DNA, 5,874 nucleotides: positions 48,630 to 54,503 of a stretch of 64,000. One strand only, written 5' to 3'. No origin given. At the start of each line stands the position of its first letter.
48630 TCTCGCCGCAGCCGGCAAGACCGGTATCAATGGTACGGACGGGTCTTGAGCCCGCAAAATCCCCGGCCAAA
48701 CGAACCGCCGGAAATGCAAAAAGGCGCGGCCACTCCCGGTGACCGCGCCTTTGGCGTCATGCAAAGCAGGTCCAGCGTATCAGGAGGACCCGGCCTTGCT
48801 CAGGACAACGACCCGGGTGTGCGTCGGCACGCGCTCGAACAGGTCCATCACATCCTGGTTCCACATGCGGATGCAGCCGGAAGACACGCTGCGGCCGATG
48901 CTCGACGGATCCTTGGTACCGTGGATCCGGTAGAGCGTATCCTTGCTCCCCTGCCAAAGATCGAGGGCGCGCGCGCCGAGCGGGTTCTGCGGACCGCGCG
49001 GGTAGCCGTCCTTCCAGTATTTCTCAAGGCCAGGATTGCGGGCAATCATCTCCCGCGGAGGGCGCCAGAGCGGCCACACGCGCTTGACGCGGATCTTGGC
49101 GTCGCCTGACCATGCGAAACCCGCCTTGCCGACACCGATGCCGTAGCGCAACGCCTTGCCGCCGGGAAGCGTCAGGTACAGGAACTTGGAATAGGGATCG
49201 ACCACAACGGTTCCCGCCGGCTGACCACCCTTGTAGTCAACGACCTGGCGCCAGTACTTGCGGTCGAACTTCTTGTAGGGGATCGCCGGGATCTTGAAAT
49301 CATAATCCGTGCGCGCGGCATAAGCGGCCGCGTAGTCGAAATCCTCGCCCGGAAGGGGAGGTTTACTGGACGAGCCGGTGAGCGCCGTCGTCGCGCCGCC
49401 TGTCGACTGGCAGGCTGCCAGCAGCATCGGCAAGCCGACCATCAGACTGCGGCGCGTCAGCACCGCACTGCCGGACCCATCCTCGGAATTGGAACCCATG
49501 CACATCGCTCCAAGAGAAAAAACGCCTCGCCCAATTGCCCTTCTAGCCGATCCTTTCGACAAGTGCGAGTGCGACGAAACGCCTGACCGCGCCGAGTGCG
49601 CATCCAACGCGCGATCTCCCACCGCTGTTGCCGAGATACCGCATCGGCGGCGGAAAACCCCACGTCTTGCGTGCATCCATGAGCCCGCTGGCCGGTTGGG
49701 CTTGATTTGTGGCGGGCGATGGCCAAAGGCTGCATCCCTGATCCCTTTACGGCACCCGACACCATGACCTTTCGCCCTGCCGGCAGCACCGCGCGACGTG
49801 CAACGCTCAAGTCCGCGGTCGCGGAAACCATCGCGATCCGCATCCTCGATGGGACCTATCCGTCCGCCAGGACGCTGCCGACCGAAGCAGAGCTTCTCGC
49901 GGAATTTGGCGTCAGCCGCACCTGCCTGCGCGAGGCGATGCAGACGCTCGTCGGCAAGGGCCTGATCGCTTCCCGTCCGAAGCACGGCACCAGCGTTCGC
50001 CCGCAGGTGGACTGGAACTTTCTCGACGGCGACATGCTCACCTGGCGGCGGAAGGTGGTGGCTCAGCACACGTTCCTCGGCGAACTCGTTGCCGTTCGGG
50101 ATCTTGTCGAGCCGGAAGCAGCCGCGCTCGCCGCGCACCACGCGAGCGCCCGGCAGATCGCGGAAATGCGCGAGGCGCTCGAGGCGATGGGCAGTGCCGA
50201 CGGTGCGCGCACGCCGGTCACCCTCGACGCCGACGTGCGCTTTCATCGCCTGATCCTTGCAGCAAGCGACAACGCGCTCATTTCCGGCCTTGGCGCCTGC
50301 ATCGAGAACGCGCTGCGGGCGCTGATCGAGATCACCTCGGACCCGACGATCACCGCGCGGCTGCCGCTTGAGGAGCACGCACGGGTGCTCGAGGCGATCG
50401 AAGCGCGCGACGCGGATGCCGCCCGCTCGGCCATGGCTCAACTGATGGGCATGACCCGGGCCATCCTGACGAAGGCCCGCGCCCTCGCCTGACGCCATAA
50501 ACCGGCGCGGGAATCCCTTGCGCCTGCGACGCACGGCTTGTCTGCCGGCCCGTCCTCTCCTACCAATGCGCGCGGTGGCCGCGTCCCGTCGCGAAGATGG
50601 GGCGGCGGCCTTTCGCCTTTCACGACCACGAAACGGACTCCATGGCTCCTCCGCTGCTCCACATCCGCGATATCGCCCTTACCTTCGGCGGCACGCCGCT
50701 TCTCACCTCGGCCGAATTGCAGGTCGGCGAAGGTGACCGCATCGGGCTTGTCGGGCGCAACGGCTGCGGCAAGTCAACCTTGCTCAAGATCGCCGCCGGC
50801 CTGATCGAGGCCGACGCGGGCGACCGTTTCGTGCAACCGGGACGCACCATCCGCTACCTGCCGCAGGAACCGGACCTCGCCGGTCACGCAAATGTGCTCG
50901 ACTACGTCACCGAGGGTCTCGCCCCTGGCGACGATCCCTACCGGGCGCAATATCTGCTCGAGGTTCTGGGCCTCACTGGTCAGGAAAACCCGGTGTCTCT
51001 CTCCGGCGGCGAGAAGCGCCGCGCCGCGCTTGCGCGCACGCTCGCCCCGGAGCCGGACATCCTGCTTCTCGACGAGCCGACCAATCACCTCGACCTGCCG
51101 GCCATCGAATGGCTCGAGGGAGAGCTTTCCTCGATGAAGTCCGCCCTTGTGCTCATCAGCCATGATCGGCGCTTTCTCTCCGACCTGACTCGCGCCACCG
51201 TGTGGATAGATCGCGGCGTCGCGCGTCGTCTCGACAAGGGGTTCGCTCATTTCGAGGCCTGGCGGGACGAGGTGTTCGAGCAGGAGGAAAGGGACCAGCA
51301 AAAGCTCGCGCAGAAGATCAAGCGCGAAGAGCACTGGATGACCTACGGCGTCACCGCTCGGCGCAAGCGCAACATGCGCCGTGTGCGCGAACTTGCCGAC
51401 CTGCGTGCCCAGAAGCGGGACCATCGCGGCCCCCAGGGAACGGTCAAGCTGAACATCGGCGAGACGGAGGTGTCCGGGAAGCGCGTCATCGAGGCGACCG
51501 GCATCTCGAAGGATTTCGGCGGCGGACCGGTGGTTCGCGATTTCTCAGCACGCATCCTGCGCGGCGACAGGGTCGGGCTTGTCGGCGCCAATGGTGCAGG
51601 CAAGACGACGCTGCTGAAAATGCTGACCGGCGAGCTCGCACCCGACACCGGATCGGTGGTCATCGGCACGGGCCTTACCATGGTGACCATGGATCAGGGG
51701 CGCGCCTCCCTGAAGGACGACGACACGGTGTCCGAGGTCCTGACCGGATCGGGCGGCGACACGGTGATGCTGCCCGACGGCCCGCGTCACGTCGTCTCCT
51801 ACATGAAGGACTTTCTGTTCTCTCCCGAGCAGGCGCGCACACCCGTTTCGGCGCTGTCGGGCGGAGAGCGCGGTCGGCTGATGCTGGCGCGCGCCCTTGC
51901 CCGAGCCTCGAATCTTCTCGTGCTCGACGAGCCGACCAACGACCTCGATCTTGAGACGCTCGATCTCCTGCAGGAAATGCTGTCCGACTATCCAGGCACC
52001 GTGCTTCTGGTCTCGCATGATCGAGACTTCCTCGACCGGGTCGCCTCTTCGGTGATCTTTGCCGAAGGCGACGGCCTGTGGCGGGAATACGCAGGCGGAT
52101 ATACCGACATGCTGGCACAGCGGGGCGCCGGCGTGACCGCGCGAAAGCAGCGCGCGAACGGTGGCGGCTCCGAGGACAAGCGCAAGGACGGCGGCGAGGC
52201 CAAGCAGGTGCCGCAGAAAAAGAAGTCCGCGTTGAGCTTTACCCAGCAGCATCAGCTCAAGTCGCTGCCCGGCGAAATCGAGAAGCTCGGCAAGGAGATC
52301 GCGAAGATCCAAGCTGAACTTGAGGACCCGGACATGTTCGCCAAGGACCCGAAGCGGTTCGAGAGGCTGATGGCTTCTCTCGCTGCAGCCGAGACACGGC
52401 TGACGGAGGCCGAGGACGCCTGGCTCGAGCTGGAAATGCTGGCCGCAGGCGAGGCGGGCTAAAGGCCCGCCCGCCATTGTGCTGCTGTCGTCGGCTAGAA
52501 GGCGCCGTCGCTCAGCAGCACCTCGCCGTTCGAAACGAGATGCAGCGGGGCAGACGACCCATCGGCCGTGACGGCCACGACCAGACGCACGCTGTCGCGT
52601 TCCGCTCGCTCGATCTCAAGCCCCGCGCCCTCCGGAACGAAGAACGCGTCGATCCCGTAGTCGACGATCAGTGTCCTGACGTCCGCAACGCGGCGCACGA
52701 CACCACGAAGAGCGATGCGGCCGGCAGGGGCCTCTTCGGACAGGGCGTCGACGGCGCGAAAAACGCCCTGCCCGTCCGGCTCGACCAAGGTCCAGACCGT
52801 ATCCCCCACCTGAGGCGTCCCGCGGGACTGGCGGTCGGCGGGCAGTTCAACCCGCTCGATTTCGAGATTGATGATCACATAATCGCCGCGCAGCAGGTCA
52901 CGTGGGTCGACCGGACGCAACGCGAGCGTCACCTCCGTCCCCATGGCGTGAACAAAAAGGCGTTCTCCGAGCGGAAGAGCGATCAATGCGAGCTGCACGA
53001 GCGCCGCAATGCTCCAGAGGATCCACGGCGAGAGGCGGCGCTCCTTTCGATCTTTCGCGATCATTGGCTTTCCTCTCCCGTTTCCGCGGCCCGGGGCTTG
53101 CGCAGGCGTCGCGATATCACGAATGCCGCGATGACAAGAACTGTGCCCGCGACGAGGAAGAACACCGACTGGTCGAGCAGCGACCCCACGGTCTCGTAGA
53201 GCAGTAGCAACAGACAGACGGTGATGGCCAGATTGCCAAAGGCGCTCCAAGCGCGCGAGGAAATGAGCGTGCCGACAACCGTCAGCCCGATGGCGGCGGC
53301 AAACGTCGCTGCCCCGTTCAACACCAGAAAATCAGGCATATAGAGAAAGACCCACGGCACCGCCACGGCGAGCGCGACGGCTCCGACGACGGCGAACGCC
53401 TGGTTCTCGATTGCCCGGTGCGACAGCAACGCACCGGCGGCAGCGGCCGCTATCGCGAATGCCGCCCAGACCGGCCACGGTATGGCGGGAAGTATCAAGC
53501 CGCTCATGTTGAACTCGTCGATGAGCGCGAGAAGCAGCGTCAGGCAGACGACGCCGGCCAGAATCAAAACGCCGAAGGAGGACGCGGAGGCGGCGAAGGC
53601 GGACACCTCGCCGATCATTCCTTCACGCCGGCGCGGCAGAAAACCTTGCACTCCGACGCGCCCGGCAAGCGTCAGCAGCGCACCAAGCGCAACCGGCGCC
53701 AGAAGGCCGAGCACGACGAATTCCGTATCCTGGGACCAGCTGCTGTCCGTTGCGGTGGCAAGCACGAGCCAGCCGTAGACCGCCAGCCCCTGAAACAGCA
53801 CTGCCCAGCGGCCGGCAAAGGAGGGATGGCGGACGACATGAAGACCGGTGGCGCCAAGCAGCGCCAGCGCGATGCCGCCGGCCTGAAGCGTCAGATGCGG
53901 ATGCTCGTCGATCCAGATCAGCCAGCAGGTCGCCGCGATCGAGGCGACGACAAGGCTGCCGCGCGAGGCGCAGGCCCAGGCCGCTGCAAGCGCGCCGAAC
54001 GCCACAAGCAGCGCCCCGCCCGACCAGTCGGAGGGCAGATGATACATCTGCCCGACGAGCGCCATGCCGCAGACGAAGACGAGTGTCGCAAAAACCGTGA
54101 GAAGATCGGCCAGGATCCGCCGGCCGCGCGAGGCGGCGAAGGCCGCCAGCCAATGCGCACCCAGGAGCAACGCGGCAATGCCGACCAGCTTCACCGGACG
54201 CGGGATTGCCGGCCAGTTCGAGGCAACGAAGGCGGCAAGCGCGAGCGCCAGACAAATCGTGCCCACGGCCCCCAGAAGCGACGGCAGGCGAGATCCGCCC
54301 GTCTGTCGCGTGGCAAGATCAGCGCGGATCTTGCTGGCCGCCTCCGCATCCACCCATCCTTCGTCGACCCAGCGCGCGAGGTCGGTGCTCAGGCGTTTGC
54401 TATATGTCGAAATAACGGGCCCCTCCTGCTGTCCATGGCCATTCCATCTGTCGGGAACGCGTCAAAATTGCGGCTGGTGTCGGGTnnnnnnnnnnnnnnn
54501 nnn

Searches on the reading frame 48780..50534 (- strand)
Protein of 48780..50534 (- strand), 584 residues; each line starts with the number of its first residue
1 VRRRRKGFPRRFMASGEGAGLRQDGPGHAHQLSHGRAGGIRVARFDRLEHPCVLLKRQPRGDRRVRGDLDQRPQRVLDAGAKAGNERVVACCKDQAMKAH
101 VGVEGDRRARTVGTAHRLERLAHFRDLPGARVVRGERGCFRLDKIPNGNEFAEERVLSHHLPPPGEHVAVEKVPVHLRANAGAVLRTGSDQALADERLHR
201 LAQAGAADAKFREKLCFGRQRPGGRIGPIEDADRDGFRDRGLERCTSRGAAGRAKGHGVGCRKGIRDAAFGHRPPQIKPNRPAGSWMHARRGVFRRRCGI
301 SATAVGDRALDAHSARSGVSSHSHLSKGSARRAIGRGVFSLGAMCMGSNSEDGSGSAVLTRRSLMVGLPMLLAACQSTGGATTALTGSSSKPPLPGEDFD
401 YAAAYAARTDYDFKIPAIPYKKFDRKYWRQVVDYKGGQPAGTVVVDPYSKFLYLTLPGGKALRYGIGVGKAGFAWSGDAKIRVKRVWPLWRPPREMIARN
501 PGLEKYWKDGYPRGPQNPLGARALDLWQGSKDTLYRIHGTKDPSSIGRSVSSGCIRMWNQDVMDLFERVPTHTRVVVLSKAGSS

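Call 78: search_protein_families(library=pfam, proteins=[window:48780-50534:-], max_evalue=0.00001)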
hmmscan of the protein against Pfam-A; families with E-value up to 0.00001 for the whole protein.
window:48780-50534:- (584 aa): 1 family
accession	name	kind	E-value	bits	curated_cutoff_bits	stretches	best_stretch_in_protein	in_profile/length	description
PF03734.19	YkuD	-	1.3e-18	68.4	23.4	1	442-577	3-146/146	L,D-transpeptidase catalytic domain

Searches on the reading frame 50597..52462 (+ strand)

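Call 78: search_protein_families(library=pfam, proteins=[window:50597-52462:+], max_evalue=0.00001)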
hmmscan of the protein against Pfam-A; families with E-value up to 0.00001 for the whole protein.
window:50597-52462:+ (621 aa): 8 families
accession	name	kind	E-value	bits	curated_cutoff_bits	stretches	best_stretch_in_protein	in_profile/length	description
PF00005.33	ABC_tran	-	2.6e-48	164.5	25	2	38-163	3-137/137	ABC transporter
PF16326.10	ABC_tran_CTD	-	2.5e-16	60.1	32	1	546-613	2-68/69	ABC transporter C-terminal domain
PF13304.12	AAA_21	-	1.7e-15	58.3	27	0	50-84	3-49/304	AAA domain, putative AbiEii toxin, Type IV TA system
PF02463.25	SMC_N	-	5.1e-08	33.1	40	0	418-482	135-205/220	RecF/RecN/SMC N terminal domain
PF00006.31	ATP-synt_ab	-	1.5e-07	31.7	29.5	0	315-376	6-67/213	ATP synthase alpha/beta family, nucleotide-binding domain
PF13401.12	AAA_22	-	3.6e-07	31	27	0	328-472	10-121/130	AAA domain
PF13604.12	AAA_30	-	1.7e-06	28.3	27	0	327-474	22-124/191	AAA domain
PF01926.29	MMR_HSR1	-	7.2e-06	26.5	21.9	0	325-351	1-26/113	50S ribosome-binding GTPase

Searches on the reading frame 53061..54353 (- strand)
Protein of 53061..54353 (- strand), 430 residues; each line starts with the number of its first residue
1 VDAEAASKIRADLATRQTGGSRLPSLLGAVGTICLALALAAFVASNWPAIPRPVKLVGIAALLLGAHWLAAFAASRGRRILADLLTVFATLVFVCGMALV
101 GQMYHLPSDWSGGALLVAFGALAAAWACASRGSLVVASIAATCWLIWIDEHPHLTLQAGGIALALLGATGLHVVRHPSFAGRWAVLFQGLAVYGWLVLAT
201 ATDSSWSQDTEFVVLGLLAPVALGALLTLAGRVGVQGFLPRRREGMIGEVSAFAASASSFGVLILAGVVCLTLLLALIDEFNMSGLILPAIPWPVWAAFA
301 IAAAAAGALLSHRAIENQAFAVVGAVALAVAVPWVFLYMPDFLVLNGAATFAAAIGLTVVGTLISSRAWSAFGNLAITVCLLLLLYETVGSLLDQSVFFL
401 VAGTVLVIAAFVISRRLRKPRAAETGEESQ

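Call 78: search_protein_families(library=pfam, proteins=[window:53061-54353:-], max_evalue=0.00001)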
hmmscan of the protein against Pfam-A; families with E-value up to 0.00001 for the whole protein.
window:53061-54353:- (430 aa): 1 family
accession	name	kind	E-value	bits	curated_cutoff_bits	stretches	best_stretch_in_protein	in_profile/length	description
PF09925.14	DUF2157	-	6.5e-26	91.2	32.4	1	2-132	10-144/146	Predicted membrane protein (DUF2157)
